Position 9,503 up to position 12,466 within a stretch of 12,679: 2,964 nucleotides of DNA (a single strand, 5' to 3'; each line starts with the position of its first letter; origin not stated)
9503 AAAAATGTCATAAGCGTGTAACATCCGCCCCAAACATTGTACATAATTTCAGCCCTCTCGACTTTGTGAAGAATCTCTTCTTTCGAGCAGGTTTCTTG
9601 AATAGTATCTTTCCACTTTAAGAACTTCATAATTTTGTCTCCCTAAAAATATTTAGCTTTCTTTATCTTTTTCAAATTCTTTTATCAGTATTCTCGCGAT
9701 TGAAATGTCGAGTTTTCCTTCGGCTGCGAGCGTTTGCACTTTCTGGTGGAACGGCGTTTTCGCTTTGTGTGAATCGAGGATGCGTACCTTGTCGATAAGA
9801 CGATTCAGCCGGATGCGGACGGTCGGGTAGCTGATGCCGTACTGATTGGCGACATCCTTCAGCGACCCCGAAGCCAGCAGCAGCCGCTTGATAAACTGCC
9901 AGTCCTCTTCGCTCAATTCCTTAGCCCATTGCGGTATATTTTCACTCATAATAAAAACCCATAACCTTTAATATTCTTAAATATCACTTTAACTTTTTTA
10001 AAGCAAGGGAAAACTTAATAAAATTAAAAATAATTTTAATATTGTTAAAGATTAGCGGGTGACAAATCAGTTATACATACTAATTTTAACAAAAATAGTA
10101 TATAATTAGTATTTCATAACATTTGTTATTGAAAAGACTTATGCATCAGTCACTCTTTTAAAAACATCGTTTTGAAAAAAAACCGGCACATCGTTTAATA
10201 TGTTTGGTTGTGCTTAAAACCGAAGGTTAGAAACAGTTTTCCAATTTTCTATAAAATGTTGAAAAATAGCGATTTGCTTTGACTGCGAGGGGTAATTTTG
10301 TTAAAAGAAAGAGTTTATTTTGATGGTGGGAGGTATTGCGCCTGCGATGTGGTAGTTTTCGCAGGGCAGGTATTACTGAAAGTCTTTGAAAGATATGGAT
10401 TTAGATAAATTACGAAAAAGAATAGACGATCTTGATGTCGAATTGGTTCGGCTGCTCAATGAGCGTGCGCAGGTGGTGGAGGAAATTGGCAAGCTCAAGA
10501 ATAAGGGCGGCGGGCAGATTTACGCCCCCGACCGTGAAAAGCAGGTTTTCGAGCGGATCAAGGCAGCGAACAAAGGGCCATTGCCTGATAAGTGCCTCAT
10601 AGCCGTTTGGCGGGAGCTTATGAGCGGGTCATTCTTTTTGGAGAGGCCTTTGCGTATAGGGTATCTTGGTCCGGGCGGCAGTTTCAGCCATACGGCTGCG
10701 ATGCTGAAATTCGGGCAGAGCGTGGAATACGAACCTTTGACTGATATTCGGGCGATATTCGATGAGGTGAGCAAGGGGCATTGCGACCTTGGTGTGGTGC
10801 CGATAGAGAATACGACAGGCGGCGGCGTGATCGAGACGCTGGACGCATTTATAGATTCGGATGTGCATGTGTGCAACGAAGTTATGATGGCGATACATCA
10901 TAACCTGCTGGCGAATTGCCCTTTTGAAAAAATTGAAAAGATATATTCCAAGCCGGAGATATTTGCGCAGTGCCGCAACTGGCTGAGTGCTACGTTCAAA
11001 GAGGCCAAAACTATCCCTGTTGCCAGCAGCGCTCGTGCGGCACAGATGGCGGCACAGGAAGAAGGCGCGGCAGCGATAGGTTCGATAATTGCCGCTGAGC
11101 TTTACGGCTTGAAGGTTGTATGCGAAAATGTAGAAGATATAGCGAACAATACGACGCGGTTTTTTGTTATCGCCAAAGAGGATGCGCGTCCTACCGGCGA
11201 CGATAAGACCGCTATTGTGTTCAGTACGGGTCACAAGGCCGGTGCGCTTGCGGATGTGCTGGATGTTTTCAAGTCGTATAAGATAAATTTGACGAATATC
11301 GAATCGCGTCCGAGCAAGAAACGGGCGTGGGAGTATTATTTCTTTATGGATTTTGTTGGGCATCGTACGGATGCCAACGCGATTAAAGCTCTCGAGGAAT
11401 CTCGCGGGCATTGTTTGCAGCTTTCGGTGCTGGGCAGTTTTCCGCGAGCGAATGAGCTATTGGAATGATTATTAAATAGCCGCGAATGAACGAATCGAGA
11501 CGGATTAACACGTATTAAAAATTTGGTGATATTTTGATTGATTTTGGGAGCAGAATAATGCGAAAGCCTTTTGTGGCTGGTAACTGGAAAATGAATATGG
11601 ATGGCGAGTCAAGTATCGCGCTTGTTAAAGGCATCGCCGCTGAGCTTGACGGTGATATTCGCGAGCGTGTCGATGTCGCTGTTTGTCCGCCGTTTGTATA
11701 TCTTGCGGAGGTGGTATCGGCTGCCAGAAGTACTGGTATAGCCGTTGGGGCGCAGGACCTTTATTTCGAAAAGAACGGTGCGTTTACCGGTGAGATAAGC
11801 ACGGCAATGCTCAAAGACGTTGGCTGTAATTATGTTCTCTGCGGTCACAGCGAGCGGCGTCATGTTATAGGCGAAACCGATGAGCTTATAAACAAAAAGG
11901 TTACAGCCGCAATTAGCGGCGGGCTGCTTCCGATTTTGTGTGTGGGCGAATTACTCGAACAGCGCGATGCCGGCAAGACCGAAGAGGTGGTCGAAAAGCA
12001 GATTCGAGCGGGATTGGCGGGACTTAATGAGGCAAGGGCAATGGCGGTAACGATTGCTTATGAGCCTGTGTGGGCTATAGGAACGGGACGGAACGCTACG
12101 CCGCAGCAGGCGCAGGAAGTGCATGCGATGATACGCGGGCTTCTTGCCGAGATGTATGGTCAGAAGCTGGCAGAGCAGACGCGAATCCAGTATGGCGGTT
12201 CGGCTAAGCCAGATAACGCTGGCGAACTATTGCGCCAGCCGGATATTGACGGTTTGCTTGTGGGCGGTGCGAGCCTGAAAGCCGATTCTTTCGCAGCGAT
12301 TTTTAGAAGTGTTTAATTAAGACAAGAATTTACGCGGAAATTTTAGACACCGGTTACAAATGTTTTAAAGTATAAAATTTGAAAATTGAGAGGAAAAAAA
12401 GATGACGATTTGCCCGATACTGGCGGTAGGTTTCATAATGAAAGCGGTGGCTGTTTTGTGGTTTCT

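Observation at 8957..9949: Compact minus-strand module: DUF2089-like HTH protein plus two paralogous small 2-TM proteins ending in QDL, not recognisable as a described system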

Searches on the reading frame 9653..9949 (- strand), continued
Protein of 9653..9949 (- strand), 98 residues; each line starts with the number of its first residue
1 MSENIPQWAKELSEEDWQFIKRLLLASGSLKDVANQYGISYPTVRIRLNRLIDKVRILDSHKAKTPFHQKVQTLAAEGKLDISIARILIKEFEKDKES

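Call 59: get_annotated_region(hit=H9, flank=2500)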
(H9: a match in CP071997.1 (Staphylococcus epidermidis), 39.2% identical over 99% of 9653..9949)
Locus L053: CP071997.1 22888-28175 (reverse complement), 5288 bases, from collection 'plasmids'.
description: Staphylococcus epidermidis strain AZ39 plasmid unnamed1, complete sequence
organism: Staphylococcus epidermidis (NCBI taxid 1282)
taxonomy: Bacteria; Bacillota; Bacilli; Bacillales; Staphylococcaceae; Staphylococcus; Staphylococcus epidermidis
host: -; source: Homo sapiens,skin,human skin swabs of healthy volunteers; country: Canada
typing (MOB-suite, as given by PLSDB): non-mobilizable; replicon rep_cluster_1215
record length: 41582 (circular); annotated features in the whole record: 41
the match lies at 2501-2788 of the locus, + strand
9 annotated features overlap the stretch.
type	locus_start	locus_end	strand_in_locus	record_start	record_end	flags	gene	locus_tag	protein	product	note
CDS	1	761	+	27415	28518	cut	-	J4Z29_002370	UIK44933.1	helix-turn-helix transcriptional regulator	-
CDS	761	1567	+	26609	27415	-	yidC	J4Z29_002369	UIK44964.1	membrane protein insertase YidC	-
CDS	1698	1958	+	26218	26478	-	-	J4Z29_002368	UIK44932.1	helix-turn-helix transcriptional regulator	-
CDS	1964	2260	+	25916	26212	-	-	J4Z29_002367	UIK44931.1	hypothetical protein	-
CDS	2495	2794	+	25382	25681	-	-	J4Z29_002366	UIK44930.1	DUF2089 family protein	-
CDS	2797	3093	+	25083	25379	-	-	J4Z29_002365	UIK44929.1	hypothetical protein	-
CDS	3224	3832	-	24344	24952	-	-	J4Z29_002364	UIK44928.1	recombinase family protein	-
CDS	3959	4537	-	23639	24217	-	-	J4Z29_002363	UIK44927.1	recombinase family protein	-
CDS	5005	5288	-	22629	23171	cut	-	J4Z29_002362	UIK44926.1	recombinase family protein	-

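Call 60: get_annotated_region(hit=H3, flank=2500)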
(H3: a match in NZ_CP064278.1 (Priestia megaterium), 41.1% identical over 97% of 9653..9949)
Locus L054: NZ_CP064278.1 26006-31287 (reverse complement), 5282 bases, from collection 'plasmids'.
description: Priestia megaterium strain B1 plasmid pB1.3, complete sequence
organism: Priestia megaterium (NCBI taxid 1404)
taxonomy: Bacteria; Bacillota; Bacilli; Bacillales; Bacillaceae; Priestia; Priestia megaterium
host: -; source: cell culture; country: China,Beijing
typing (MOB-suite, as given by PLSDB): non-mobilizable; replicon rep_cluster_385
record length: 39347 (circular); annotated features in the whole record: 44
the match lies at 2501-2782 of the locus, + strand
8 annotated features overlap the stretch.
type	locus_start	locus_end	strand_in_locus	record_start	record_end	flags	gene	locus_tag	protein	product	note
CDS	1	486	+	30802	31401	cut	-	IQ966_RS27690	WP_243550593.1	hypothetical protein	-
CDS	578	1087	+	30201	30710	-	-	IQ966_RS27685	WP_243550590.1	ankyrin repeat domain-containing protein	-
CDS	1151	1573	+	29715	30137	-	-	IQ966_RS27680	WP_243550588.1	hypothetical protein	-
CDS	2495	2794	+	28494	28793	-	-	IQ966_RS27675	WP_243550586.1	DUF2089 family protein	-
CDS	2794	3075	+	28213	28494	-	-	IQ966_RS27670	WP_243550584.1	hypothetical protein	-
CDS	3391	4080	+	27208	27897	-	-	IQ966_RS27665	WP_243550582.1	ABC transporter permease subunit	GO:0055085 - transmembrane transport [Evidence IEA]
CDS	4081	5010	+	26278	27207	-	-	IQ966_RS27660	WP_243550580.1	ABC transporter ATP-binding protein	-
CDS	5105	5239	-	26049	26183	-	-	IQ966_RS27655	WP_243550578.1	enterocin L50 family leaderless bacteriocin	-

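Call 75: get_annotated_region(hit=H1, flank=3000)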
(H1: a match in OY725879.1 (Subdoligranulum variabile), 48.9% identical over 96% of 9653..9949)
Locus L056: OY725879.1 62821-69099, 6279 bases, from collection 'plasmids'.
description: Subdoligranulum variabile strain Subdoligranulum variabile TSDC17.2-1.1 genome assembly, plasmid: 45
organism: Subdoligranulum variabile (NCBI taxid 214851)
taxonomy: Bacteria; Bacillota; Clostridia; Eubacteriales; Oscillospiraceae; Subdoligranulum; Subdoligranulum variabile
host: -; source: -; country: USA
typing (MOB-suite, as given by PLSDB): non-mobilizable
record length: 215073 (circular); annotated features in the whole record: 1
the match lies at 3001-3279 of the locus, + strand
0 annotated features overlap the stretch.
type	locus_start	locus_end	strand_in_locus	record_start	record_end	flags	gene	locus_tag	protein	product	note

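Call 76: get_annotated_region(hit=H14, flank=3000)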
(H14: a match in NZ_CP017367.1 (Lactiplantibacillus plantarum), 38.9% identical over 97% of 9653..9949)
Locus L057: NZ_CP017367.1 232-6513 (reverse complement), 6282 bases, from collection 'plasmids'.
description: Lactiplantibacillus plantarum strain TMW 1.277 plasmid pL1277-4, complete sequence
organism: Lactiplantibacillus plantarum (NCBI taxid 1590)
taxonomy: Bacteria; Bacillota; Bacilli; Lactobacillales; Lactobacillaceae; Lactiplantibacillus; Lactiplantibacillus plantarum
host: -; source: cell culture,palm wine; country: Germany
typing (MOB-suite, as given by PLSDB): mobilizable; replicon rep_cluster_1880; relaxase MOBP,MOBQ
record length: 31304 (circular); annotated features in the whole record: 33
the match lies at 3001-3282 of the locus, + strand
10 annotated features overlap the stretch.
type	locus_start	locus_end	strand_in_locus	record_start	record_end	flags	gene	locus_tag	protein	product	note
CDS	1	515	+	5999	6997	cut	-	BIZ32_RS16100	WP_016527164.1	IS30 family transposase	-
CDS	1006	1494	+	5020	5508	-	-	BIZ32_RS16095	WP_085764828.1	hypothetical protein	-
CDS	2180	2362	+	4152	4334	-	-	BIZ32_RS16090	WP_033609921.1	hypothetical protein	-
CDS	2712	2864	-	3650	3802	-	-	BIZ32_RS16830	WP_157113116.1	aureocin A53 family class IId bacteriocin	-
CDS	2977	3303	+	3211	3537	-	-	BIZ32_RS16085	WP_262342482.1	DUF2089 domain-containing protein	-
CDS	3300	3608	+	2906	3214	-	-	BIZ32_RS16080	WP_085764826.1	hypothetical protein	-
CDS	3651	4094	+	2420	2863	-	-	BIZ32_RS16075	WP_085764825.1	hypothetical protein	-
CDS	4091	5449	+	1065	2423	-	-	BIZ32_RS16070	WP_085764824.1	PH domain-containing protein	-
CDS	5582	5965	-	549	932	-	-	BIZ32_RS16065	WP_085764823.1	YxeA family protein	-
CDS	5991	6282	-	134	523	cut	-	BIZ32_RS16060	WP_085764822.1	hypothetical protein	-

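Call 77: get_annotated_region(hit=H8, flank=3000)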
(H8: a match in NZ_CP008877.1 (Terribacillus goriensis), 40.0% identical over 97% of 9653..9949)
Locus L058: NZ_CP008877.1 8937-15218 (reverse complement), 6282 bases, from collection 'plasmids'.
description: Terribacillus goriensis strain MP602 plasmid pT1, complete sequence
organism: Terribacillus goriensis (NCBI taxid 386490)
taxonomy: Bacteria; Bacillota; Bacilli; Bacillales; Bacillaceae; Terribacillus; Terribacillus goriensis
host: -; source: Cryptomeria japonica var. sinensis; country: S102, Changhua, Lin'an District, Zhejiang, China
typing (MOB-suite, as given by PLSDB): mobilizable; relaxase MOBQ
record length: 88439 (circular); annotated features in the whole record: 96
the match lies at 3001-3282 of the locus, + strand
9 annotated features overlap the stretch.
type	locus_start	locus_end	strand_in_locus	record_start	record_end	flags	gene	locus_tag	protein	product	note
CDS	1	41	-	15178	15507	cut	-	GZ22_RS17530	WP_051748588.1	hypothetical protein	-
CDS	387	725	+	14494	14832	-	-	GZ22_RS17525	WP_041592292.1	hypothetical protein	-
CDS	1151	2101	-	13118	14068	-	-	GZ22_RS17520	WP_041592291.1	ABC transporter ATP-binding protein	-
CDS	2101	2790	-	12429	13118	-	-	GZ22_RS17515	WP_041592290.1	membrane protein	-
CDS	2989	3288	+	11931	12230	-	-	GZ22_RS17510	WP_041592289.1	DUF2089 family protein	-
CDS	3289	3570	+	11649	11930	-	-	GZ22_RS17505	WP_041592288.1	hypothetical protein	-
CDS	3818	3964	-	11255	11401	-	-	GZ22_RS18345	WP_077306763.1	aureocin A53 family class IId bacteriocin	-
CDS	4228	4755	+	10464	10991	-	-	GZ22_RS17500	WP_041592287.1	PH domain-containing protein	-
CDS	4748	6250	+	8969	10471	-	-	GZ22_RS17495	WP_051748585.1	PH domain-containing protein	-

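Call 78: get_annotated_region(hit=H15, flank=3000)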
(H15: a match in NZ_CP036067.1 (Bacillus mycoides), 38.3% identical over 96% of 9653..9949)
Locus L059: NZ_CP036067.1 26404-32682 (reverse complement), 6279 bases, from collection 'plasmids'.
description: Bacillus mycoides strain JAS06/3 plasmid p207
organism: Bacillus mycoides (NCBI taxid 1405)
taxonomy: Bacteria; Bacillota; Bacilli; Bacillales; Bacillaceae; Bacillus; Bacillus mycoides
host: -; source: cell culture,soil; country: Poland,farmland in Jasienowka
typing (MOB-suite, as given by PLSDB): non-mobilizable; replicon rep_cluster_125; mating-pair formation MPF_T
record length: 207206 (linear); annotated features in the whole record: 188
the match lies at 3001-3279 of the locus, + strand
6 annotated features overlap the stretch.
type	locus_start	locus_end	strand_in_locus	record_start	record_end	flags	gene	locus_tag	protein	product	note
CDS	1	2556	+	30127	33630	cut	-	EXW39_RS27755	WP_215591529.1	DNA translocase FtsK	-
CDS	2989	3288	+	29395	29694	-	-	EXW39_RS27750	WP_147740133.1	DUF2089 family protein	-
CDS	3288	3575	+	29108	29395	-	-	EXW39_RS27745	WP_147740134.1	hypothetical protein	-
CDS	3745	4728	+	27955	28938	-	-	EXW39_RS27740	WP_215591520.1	RNA-binding protein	-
CDS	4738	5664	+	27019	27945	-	-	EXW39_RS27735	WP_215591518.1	hypothetical protein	-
CDS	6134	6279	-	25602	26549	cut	-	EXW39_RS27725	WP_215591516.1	AraC family transcriptional regulator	-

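Call 88: predict_structure(alignment_id=A4)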
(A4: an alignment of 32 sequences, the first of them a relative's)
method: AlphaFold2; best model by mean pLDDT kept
length: 98 residues; sequences in the alignment: 32
mean_pLDDT: 82.5   pTM: 0.57
mean pLDDT of the five models: 82.5, 77.1, 72.5, 65.1, 58.2
residues with pLDDT >= 90: 32; 70-90: 54; 50-70: 9; < 50: 3
segments of 3 or more residues with pLDDT < 50: none
pLDDT, mean of each block of 10 residues (from residue 1): 65 90 92 92 92 78 73 82 85 75
secondary structure, 60 per line:
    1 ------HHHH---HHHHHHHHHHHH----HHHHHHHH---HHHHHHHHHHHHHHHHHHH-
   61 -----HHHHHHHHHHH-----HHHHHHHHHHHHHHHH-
elements in order: H7-10 H14-25 H30-37 H41-59 H66-76 H82-97

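Call 93: fold_search(model_id=the predicted structure, library=pdb)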
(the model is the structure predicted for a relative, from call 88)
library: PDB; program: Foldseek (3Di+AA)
matches with E <= 10: 376; with E <= 0.001: 0
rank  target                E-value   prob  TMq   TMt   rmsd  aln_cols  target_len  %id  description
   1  7bca_A                1.2e-01  0.69  0.33  0.34  12.1        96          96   21  Crystal structure of the HTH DNA binding protein ArdK from R388 plasmid bound to a direct-repeat DNA element (released 2022-07-13)
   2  3kln_B                2.7e-01  0.95  0.41  0.20   8.9        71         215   22  Vibrio cholerae VpsT (released 2010-02-09)
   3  3klo_B                3.6e-01  0.92  0.39  0.19   8.6        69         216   25  Vibrio cholerae VpsT bound to c-di-GMP (released 2010-02-09)
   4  3hug_E                3.8e-01  0.99  0.44  0.56   2.2        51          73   27  Crystal structure of Mycobacterium tuberculosis anti-sigma factor RslA in complex with -35 promoter binding domain of  (released 2010-03-02)
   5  3hug_G                3.8e-01  0.99  0.45  0.57   2.1        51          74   27  Crystal structure of Mycobacterium tuberculosis anti-sigma factor RslA in complex with -35 promoter binding domain of  (released 2010-03-02)
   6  3p7n_A                3.8e-01  0.89  0.40  0.22   8.9        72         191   25  Crystal structure of light activated transcription factor El222 from Erythrobacter litoralis (released 2011-05-25)
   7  7bca_B                3.8e-01  0.69  0.40  0.42   7.1        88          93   20  Crystal structure of the HTH DNA binding protein ArdK from R388 plasmid bound to a direct-repeat DNA element (released 2022-07-13)
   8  3hug_C                4.1e-01  0.99  0.44  0.55   2.1        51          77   27  Crystal structure of Mycobacterium tuberculosis anti-sigma factor RslA in complex with -35 promoter binding domain of  (released 2010-03-02)
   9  3hug_K                4.1e-01  0.99  0.44  0.58   2.1        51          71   27  Crystal structure of Mycobacterium tuberculosis anti-sigma factor RslA in complex with -35 promoter binding domain of  (released 2010-03-02)
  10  5f64_A                4.3e-01  0.90  0.42  0.22  10.1        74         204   24  Putative positive transcription regulator (sensor EvgS) from Shigella flexneri (released 2015-12-30)
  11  3onq_D                4.3e-01  0.77  0.41  0.19  12.5        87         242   22  Crystal Structure of Regulator of Polyketide Synthase Expression BAD_0249 from Bifidobacterium adolescentis (released 2010-09-08)
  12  8a5r                  4.8e-01  0.93  0.41  0.21   4.2        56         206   28  Crystal structure of light-activated DNA-binding protein EL222 from Erythrobacter litoralis crystallized and measured in (released 2023-07-05)
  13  3hug_A                5.1e-01  0.98  0.44  0.52   2.2        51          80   27  Crystal structure of Mycobacterium tuberculosis anti-sigma factor RslA in complex with -35 promoter binding domain of  (released 2010-03-02)
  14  1s7o_C                5.4e-01  0.60  0.42  0.39  13.9        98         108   16  Crystal structure of putative DNA binding protein SP_1288 from Streptococcus pygenes (released 2004-06-29)
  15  7bbq                  5.4e-01  0.54  0.38  0.40  11.4        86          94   20  Crystal structure of the HTH DNA binding protein ArdK from R388 plasmid. Apo form. (released 2022-07-13)
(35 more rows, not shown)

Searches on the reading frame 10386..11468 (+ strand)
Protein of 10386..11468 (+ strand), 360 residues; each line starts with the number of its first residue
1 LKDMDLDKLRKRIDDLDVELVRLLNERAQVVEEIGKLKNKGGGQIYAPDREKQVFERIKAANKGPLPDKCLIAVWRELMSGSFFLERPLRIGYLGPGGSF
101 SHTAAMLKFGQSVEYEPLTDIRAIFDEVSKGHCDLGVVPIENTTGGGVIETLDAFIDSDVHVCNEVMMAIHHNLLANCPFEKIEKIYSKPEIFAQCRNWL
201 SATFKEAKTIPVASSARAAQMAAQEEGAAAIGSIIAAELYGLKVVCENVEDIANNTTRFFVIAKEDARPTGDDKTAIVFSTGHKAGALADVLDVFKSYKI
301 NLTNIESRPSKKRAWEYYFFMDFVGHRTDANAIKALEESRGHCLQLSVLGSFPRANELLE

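Call 94: search_protein_families(library=pfam, proteins=[window:10386-11468:+], max_evalue=0.00001)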
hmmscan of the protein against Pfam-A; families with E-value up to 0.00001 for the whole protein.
window:10386-11468:+ (360 aa): 3 families
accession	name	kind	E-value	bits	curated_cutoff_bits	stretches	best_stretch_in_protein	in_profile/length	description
PF00800.23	PDT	-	3.9e-60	203.2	25.2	1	91-266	1-180/181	Prephenate dehydratase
PF01817.26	CM_2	-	1.3e-22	80.2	27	1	9-83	1-76/80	Chorismate mutase type II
PF01842.31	ACT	-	6.6e-10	39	27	1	283-338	9-63/66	ACT domain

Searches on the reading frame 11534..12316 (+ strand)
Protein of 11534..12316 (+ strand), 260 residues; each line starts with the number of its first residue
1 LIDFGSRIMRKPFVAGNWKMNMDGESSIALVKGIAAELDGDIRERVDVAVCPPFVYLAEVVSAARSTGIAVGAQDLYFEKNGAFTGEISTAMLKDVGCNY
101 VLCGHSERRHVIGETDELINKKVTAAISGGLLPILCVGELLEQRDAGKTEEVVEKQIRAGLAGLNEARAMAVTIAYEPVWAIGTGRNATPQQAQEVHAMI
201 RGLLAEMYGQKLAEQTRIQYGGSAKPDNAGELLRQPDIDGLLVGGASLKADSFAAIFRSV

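Call 94: search_protein_families(library=pfam, proteins=[window:11534-12316:+], max_evalue=0.00001)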
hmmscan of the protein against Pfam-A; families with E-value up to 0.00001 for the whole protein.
window:11534-12316:+ (260 aa): 1 family
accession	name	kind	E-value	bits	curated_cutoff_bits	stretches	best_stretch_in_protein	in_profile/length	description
PF00121.24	TIM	-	1.1e-96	323.6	20.1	1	12-258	1-243/245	Triosephosphate isomerase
